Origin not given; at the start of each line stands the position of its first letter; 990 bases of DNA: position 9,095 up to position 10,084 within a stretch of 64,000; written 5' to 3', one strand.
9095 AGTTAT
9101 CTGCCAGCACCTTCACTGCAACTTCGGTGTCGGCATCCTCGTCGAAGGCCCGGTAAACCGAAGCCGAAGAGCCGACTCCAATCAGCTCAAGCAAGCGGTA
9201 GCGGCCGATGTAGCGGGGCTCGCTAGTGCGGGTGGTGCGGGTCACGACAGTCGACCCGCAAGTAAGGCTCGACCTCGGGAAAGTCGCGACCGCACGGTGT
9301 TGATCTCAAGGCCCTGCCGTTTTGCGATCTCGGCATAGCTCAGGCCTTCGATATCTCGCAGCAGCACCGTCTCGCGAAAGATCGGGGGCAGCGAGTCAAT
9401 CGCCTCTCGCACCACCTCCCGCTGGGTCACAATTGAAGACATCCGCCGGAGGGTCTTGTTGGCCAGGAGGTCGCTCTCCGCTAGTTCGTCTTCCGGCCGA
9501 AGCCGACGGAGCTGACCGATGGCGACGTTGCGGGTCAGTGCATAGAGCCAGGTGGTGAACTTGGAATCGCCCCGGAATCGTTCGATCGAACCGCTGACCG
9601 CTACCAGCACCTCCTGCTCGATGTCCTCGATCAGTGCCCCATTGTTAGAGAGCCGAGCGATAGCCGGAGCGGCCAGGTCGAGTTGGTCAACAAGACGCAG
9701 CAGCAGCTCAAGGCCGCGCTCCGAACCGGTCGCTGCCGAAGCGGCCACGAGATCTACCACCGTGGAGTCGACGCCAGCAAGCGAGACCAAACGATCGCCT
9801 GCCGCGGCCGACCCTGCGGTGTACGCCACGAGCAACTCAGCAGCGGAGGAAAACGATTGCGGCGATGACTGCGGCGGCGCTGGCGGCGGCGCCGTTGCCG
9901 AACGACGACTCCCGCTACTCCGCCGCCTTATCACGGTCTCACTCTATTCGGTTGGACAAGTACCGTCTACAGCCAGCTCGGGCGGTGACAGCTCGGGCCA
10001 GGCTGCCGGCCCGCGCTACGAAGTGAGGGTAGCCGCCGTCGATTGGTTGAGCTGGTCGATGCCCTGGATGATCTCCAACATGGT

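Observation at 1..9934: Two paralogous, translationally coupled ECF-sigma/Ser-Thr-kinase modules in inverted orientation, with no anti-sigma factor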

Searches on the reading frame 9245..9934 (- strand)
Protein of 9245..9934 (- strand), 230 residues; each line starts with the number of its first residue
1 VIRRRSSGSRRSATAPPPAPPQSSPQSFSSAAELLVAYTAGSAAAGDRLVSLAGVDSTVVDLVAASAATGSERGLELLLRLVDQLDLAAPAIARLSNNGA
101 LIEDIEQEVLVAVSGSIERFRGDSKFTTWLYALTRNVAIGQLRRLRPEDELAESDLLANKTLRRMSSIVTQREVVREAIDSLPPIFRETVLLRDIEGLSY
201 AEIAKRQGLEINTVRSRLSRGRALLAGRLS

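Call 6: search_protein_families(library=pfam, proteins=[window:9245-9934:-], max_evalue=0.01)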
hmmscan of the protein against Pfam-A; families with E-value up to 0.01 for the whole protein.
window:9245-9934:- (230 aa): 3 families
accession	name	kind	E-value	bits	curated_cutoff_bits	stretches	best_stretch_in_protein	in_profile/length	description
PF08281.18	Sigma70_r4_2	-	6.4e-16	58.2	25.7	1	173-225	2-54/54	Sigma-70, region 4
PF04542.20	Sigma70_r2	-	5.4e-11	42.6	24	1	93-146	14-69/71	Sigma-70 region 2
PF04545.22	Sigma70_r4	-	9.3e-08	31.9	24.1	1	178-223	1-46/50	Sigma-70, region 4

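Call 11: find_homologous_proteins(query=window:9245-9934:-, max_evalue=0.00001)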
Query window:9245-9934:- (230 aa): 701 proteins with E <= 0.00001 among 8000 candidates; the best 120 are listed.
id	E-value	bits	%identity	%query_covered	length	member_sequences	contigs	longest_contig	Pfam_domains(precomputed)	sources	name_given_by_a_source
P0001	1.7e-110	386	99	85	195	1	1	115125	PF04545.23,PF04542.21,PF08281.19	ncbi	ncbi:MAG: sigma-70 family RNA polymerase sigma factor [Acidimicrobiales bacterium]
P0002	2.7e-108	378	98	85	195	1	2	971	PF04545.23,PF04542.21,PF08281.19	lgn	-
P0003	1.8e-64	235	61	89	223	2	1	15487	PF04545.23,PF04542.21,PF08281.19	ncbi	-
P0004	1.1e-62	230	57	96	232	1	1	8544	PF04545.23,PF04542.21,PF08281.19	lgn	-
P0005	2.3e-61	225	54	100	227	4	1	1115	PF04545.23,PF04542.21,PF08281.19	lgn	-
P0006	3.2e-61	225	55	100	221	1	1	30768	PF04545.23,PF04542.21,PF08281.19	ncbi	-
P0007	3.4e-61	225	55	100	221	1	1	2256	PF04545.23,PF04542.21,PF08281.19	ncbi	-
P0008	5.7e-61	224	52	100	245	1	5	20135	PF04545.23,PF04542.21,PF08281.19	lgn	-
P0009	7.4e-61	224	56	96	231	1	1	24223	PF04545.23,PF04542.21,PF08281.19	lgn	-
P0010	2.9e-58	215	60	86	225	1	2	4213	PF04545.23,PF04542.21,PF08281.19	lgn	-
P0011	7.9e-58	214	54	100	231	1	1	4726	PF04545.23,PF04542.21,PF08281.19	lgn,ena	-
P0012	1.8e-57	213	64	75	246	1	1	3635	PF04545.23,PF04542.21,PF08281.19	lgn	-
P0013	2.1e-57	212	58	86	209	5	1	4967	PF04545.23,PF04542.21,PF08281.19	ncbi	-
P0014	3.2e-56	208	60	83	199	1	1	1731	PF04545.23,PF04542.21,PF08281.19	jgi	jgi:RNA polymerase sigma-70 factor (ECF subfamily)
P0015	3.6e-56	208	53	86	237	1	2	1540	PF04545.23,PF04542.21,PF08281.19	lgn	-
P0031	4.1e-54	202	53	100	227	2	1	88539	PF04545.23,PF04542.21,PF08281.19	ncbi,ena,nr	ncbi:MAG: sigma-70 family RNA polymerase sigma factor [Acidimicrobiia bacterium]|nr:sigma-70 family 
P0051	6.9e-53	198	54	90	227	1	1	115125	PF04545.23,PF04542.21,PF08281.19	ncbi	ncbi:MAG: sigma-70 family RNA polymerase sigma factor [Acidimicrobiales bacterium]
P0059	3.9e-52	195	57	87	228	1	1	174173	PF04545.23,PF04542.21,PF08281.19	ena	-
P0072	2.3e-51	193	52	90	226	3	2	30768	PF04545.23,PF04542.21,PF08281.19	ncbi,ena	-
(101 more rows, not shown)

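Call 12: find_encoding_contigs(protein=P0051, flank=10000, max_places=3)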
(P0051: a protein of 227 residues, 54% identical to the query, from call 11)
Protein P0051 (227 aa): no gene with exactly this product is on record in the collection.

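Call 14: find_encoding_contigs(protein=P0001, flank=10000, max_places=3)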
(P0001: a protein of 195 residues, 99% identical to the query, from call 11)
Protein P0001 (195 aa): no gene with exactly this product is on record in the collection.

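Call 17: find_related_loci(query=P0051, collection=genome_contigs, flank=10000)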
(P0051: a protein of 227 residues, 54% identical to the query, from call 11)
Query P0051 (227 aa) in genome_contigs; peptide patterns used: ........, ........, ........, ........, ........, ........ (x = any residue, [..] = any of these).
490 stretches matched a pattern; 247 encode a relative of the query (tblastn E <= 1e-3); the best 80 are kept; 80 distinct loci.
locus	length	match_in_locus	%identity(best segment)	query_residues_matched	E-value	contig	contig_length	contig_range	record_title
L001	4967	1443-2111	73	1-223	1e-104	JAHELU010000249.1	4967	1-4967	MAG: Acidimicrobiales bacterium isolate Ww635 NODE_73393_length_4967_cov_3.298803, whole genome shotgun sequence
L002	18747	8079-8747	71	1-224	1e-98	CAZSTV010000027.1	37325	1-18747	MAG TPA_asm: uncultured Acidimicrobiaceae bacterium isolate SRP268394_co1_97 genome assembly, contig: NODE_1809_length_3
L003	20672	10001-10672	70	1-224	7e-93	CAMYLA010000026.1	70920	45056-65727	MAG: uncultured Acidimicrobiaceae bacterium isolate FCS_M_Acidobacteriota_12 genome assembly, contig: scaffold_495, whol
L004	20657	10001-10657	68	3-222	7e-87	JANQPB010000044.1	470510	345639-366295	MAG: Acidimicrobiales bacterium isolate IP29b_bin.150 k99_2215554, whole genome shotgun sequence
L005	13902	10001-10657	67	3-222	3e-85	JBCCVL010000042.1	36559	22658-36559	MAG: Actinomycetota bacterium isolate P01_E01_bin.37 k141_50114_length_36559_cov_78.2456, whole genome shotgun sequence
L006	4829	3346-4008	69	1-222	4e-81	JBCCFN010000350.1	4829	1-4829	MAG: Actinomycetota bacterium isolate P01_B01_bin.2 k141_3506312_length_4829_cov_18.0109, whole genome shotgun sequence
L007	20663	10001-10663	65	1-221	7e-86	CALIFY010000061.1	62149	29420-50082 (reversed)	MAG: uncultured Acidimicrobiales bacterium isolate R2_Bin_METABAT__111_1 genome assembly, contig: c_000001490726, whole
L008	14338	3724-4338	59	20-224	4e-69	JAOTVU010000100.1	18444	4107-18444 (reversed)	MAG: Acidimicrobiia bacterium isolate 13_May_SF_Bin57 13_May_SF_Bin57_scaffold_2140_c1, whole genome shotgun sequence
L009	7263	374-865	48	52-217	2e-40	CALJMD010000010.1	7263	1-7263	MAG: uncultured Acidimicrobiales bacterium isolate L4_Bin_METABAT__141_1 genome assembly, contig: c_000000426870, whole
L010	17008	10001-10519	42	49-213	8e-32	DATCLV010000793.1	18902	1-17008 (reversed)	MAG TPA_asm: Acidimicrobiales bacterium isolate SMAG_U7131 k141_520840, whole genome shotgun sequence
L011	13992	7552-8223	67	1-223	1e-90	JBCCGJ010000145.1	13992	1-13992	MAG: Actinomycetota bacterium isolate P01_B01_bin.40 k141_2171360_length_13992_cov_73.4948, whole genome shotgun sequenc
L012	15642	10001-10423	35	84-217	9e-21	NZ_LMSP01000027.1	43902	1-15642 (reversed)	Paenibacillus sp. Soil787 contig_33, whole genome shotgun sequence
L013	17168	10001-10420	37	84-216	4e-20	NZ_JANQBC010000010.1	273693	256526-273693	Paenibacillus radicibacter strain N1-5-1-14 Scaffold9_1, whole genome shotgun sequence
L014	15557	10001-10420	36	84-216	6e-20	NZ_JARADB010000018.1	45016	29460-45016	Paenibacillus sp. MAHUQ-63 GCM70023248_14, whole genome shotgun sequence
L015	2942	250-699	37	78-223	8e-20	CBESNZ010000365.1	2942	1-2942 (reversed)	MAG TPA_asm: uncultured Acidimicrobiales bacterium isolate SRR7614695_binner13_Refined_80 genome assembly, contig: ERZ25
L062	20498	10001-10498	34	61-220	5e-16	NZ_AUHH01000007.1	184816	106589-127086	Granulicoccus phenolivorans DSM 17626 = NBRC 107789 = JCM 15570 strain DSM 17626 G531DRAFT_scaffold00005.5_C, whole geno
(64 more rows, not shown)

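Call 35: search_protein_families(library=ncbifam, proteins=[P0051, window:9245-9934:-], max_evalue=0.01)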
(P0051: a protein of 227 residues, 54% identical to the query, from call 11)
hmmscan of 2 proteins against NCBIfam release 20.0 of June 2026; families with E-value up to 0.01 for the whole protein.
P0051 (227 aa): 76 families (the best 25 are shown)
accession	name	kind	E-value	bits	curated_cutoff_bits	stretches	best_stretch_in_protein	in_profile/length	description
NF009166.1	PRK12513.1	equivalog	9.4e-22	77.7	206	1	86-210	41-176/193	RNA polymerase sigma factor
TIGR02959.1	SigZ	equivalog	1.9e-21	76.6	168.65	1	85-220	13-148/170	RNA polymerase sigma factor SigZ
TIGR02937.1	sigma70-ECF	superfamily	2.4e-21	76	42.9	1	87-216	21-161/165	sigma-70 family RNA polymerase sigma factor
NF007223.0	PRK09641.1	equivalog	1.1e-20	74.2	209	1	88-218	39-182/187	RNA polymerase sigma factor SigW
NF008888.0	PRK11922.1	equivalog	5.2e-20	72.1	204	1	55-220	20-196/231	RNA polymerase sigma factor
NF007229.0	PRK09647.1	equivalog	5.2e-20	71.7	265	1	89-224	67-206/220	RNA polymerase sigma factor SigE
NF007215.0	PRK09637.1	equivalog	1.5e-19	70.7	212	1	85-220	19-154/181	RNA polymerase sigma factor SigZ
TIGR02939.1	RpoE_Sigma70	equivalog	3.6e-19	69.5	236.15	1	83-217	36-183/190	RNA polymerase sigma factor RpoE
TIGR02948.1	SigW_bacill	equivalog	9.5e-19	68.2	243.1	1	89-216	40-180/187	RNA polymerase sigma factor SigW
TIGR02950.1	SigM_subfam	subfamily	2.5e-18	66.4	147.95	1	88-218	21-156/159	RNA polymerase sigma factor, SigM family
NF006930.0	PRK09415.1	subfamily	1e-17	64.6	198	1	87-220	36-175/179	RNA polymerase factor sigma C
TIGR02983.1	SigE-fam_strep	subfamily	1.5e-17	64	141.55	1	89-222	28-160/162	SigE family RNA polymerase sigma factor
NF007225.0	PRK09643.1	equivalog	1.7e-17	63.8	190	1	55-224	17-186/204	RNA polymerase sigma factor SigM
NF007216.0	PRK09638.1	equivalog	5.9e-17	62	194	1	91-212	42-166/180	RNA polymerase sigma factor SigY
TIGR02985.1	Sig70_bacteroi1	subfamily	6.5e-17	62.2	126.4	1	86-217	20-159/162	RNA polymerase sigma-70 factor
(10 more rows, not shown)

window:9245-9934:- (230 aa): 81 families (the best 25 are shown)
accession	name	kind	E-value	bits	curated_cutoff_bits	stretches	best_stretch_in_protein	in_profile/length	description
NF008888.0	PRK11922.1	equivalog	2e-22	80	204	1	67-228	24-195/231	RNA polymerase sigma factor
NF007229.0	PRK09647.1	equivalog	1.1e-20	73.9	265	1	94-228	63-201/220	RNA polymerase sigma factor SigE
TIGR02959.1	SigZ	equivalog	1.4e-20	73.8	168.65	1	97-229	17-148/170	RNA polymerase sigma factor SigZ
NF009166.1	PRK12513.1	equivalog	1.8e-20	73.5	206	1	92-219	39-176/193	RNA polymerase sigma factor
TIGR02937.1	sigma70-ECF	superfamily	1.8e-20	73.2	42.9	1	93-226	19-162/165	sigma-70 family RNA polymerase sigma factor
NF007223.0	PRK09641.1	equivalog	2.6e-20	73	209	1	95-229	38-184/187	RNA polymerase sigma factor SigW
NF007215.0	PRK09637.1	equivalog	5e-20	72.2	212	1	97-228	23-153/181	RNA polymerase sigma factor SigZ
TIGR02939.1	RpoE_Sigma70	equivalog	1.5e-19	70.8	236.15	1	90-229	35-186/190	RNA polymerase sigma factor RpoE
NF007225.0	PRK09643.1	equivalog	5.9e-18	65.3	190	1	60-229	15-182/204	RNA polymerase sigma factor SigM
TIGR02948.1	SigW_bacill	equivalog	7.5e-18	65.2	243.1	1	94-228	37-183/187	RNA polymerase sigma factor SigW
NF009171.0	PRK12518.1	equivalog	8.5e-18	64.8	208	1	100-225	51-180/191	RNA polymerase sigma factor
NF007216.0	PRK09638.1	equivalog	1.1e-17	64.3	194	1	67-221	12-166/180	RNA polymerase sigma factor SigY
NF007231.0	PRK09649.1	equivalog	1.3e-17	64.2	219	1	56-226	7-176/185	RNA polymerase sigma factor SigC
NF058625.1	sigma_PG0214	equivalog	3.7e-17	62.5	130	1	94-225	23-157/170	GFO_1088 family ECF-type sigma factor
NF009185.0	PRK12533.1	equivalog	6.3e-17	61.9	248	1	64-229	21-193/231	RNA polymerase sigma factor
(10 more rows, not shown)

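Call 49: predict_structure(alignment_id=A2)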
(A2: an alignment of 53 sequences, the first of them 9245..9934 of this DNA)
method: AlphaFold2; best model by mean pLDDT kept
length: 230 residues; sequences in the alignment: 53
mean_pLDDT: 88.3   pTM: 0.59
mean pLDDT of the five models: 88.3, 87.7, 86.9, 86.9, 86.8
residues with pLDDT >= 90: 171; 70-90: 18; 50-70: 31; < 50: 10
segments of 3 or more residues with pLDDT < 50: 157-165
pLDDT, mean of each block of 10 residues (from residue 1): 58 66 76 97 97 97 98 98 97 94 97 98 96 96 85 53 55 91 98 94 98 98 93
secondary structure, 60 per line:
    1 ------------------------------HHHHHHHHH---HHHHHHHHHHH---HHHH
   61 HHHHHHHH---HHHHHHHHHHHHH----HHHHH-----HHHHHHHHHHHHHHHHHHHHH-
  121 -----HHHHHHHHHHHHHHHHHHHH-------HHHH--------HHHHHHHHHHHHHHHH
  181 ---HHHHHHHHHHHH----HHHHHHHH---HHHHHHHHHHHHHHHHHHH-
elements in order: H31-39 H43-53 H57-68 H72-84 H89-93 H99-119 H126-145 H153-156 H165-180 H184-195 H200-207 H211-229

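Call 52: fold_search(model_id=the predicted structure, library=pdb)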
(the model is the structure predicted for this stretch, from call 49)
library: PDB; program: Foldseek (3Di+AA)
matches with E <= 10: 260; with E <= 0.001: 25
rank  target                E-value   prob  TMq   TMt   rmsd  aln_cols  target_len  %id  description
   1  1or7_A                2.4e-07  1.00  0.34  0.42  14.2       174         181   28  Crystal Structure of Escherichia coli sigmaE with the Cytoplasmic Domain of its Anti-sigma RseA (released 2003-04-15)
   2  9m9e_F                5.7e-07  1.00  0.29  0.37  16.5       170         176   32  Structural Basis of Pausing During Transcription Initiation in Mycobacterium tuberculosis (released 2026-01-14)
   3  1or7_B                1.9e-06  1.00  0.32  0.43  12.2       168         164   27  Crystal Structure of Escherichia coli sigmaE with the Cytoplasmic Domain of its Anti-sigma RseA (released 2003-04-15)
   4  8z6g_B                2.7e-06  1.00  0.32  0.43  14.2       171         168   27  the AlgU-MucAcyto complex structure in Pseudomonas aeruginosa (released 2024-05-08)
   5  9m9d_F                4.6e-06  1.00  0.27  0.38  21.7       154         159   34  Structural Basis of Pausing During Transcription Initiation in Mycobacterium tuberculosis (released 2026-01-14)
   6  6in7_B                5.0e-06  1.00  0.33  0.42  14.0       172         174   28  Crystal structure of AlgU in complex with MucA(cyto) (released 2019-07-24)
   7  8z6g_D                8.0e-06  1.00  0.34  0.46  14.4       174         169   27  the AlgU-MucAcyto complex structure in Pseudomonas aeruginosa (released 2024-05-08)
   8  6jbq_F                9.3e-06  1.00  0.30  0.37  22.2       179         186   29  CryoEM structure of Escherichia coli sigmaE transcription initiation complex containing 5nt of RNA (released 2019-05-29)
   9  6kop_F                1.0e-05  1.00  0.25  0.35  21.8       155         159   32  Mycobacterium tuberculosis initial transcription complex comprising sigma H and 5'-OH RNA of 9 nt (released 2020-03-11)
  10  9m98_F                1.1e-05  1.00  0.27  0.37  21.6       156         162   34  Structural Basis of Pausing During Transcription Initiation in Mycobacterium tuberculosis (released 2026-01-14)
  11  5zx2_F                1.3e-05  1.00  0.27  0.34  21.3       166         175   31  Mycobacterium tuberculosis RNA polymerase transcription initiation complex with ECF sigma factor sigma H and 7nt RNA (released 2019-03-20)
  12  5wuq_A                1.6e-05  1.00  0.32  0.45  15.0       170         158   23  Crystal structure of SigW in complex with its anti-sigma RsiW, a zinc binding form (released 2017-03-29)
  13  6kon_F                2.2e-05  1.00  0.26  0.32  21.4       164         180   32  Mycobacterium tuberculosis initial transcription complex comprising sigma H and 5'-OH RNA of 5 nt (released 2020-03-11)
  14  6dv9_F                3.3e-05  1.00  0.29  0.37  21.4       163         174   22  Crystal structure of Mycobacterium tuberculosis transcription initiation complex(ECF sigma factor L) containing 5nt RN (released 2019-02-20)
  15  5wur_A                3.6e-05  1.00  0.32  0.45  14.7       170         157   22  Crystal structure of SigW in complex with its anti-sigma RsiW, an oxdized form (released 2017-03-29)
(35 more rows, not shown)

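Call 53: find_encoding_contigs(protein=P0003, flank=8000, max_places=2)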
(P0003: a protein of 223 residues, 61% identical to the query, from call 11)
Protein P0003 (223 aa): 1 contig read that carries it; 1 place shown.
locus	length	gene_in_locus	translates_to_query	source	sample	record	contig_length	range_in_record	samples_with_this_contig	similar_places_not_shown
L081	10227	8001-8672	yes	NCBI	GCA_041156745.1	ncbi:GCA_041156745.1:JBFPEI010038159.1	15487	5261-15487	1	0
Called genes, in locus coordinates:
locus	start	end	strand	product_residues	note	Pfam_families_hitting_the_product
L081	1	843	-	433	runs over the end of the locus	-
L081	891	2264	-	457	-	-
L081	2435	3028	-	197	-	PF04391:DUF533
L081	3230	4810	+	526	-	PF13687:DUF4153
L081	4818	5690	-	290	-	PF16316:DUF4956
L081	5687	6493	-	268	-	PF09359:VTC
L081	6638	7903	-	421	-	PF01494:FAD_binding_3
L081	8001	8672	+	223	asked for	PF04542:Sigma70_r2, PF08281:Sigma70_r4_2, PF04545:Sigma70_r4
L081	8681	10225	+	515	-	?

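Call 54: find_encoding_contigs(protein=P0006, flank=8000, max_places=2)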
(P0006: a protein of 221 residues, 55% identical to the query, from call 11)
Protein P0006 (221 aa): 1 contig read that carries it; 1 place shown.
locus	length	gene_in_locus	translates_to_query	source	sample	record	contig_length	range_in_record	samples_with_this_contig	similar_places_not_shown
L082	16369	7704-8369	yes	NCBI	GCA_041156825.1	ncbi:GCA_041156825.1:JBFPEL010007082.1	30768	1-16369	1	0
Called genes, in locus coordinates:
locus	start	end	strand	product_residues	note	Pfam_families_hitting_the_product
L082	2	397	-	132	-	?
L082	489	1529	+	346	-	PF16347:SGSH_C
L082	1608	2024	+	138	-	-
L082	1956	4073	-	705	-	-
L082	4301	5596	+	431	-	PF00015:MCPsignal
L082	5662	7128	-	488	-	PF00083:Sugar_tr, PF07690:MFS_1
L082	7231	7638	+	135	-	PF01844:HNH (weak), PF14279:HNH_5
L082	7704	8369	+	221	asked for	PF04542:Sigma70_r2, PF08281:Sigma70_r4_2, PF04545:Sigma70_r4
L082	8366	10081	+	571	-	PF00069:Pkinase, PF01636:APH (faint), PF07714:PK_Tyr_Ser-Thr, PF17667:Pkinase_fungal (weak)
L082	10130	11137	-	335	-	-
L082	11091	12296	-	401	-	-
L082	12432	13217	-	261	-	PF00106:adh_short, PF08659:KR, PF23441:SDR, PF13561:adh_short_C2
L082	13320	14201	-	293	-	PF00561:Abhydrolase_1, PF12146:Hydrolase_4, PF12697:Abhydrolase_6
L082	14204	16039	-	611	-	PF00743:FMO-like (faint), PF00890:FAD_binding_2 (weak), PF01266:DAO (faint), PF07992:Pyr_redox_2, PF13450:NAD_binding_8, PF13738:Pyr_redox_3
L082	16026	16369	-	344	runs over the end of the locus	-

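Call 55: find_encoding_contigs(protein=P0009, flank=8000, max_places=2)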
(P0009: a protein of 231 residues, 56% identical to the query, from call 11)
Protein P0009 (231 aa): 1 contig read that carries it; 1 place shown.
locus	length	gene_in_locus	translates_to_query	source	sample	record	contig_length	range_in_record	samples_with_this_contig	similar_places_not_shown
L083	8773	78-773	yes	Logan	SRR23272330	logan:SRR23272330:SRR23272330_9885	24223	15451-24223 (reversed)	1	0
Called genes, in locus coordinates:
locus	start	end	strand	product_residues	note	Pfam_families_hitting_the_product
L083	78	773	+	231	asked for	PF04542:Sigma70_r2, PF08281:Sigma70_r4_2, PF04545:Sigma70_r4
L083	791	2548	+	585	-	-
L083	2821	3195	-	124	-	PF04237:YjbR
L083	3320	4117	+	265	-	PF13803:DUF4184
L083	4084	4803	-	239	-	PF00072:Response_reg, PF08281:Sigma70_r4_2 (weak), PF00196:GerE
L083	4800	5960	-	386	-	PF07730:HisKA_3, PF02518:HATPase_c (weak)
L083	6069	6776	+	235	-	PF01794:Ferric_reduct (weak)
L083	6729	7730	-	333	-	PF00296:Bac_luciferase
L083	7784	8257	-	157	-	PF07366:SnoaL (weak), PF07858:LEH, PF12680:SnoaL_2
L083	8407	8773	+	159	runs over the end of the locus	PF00293:NUDIX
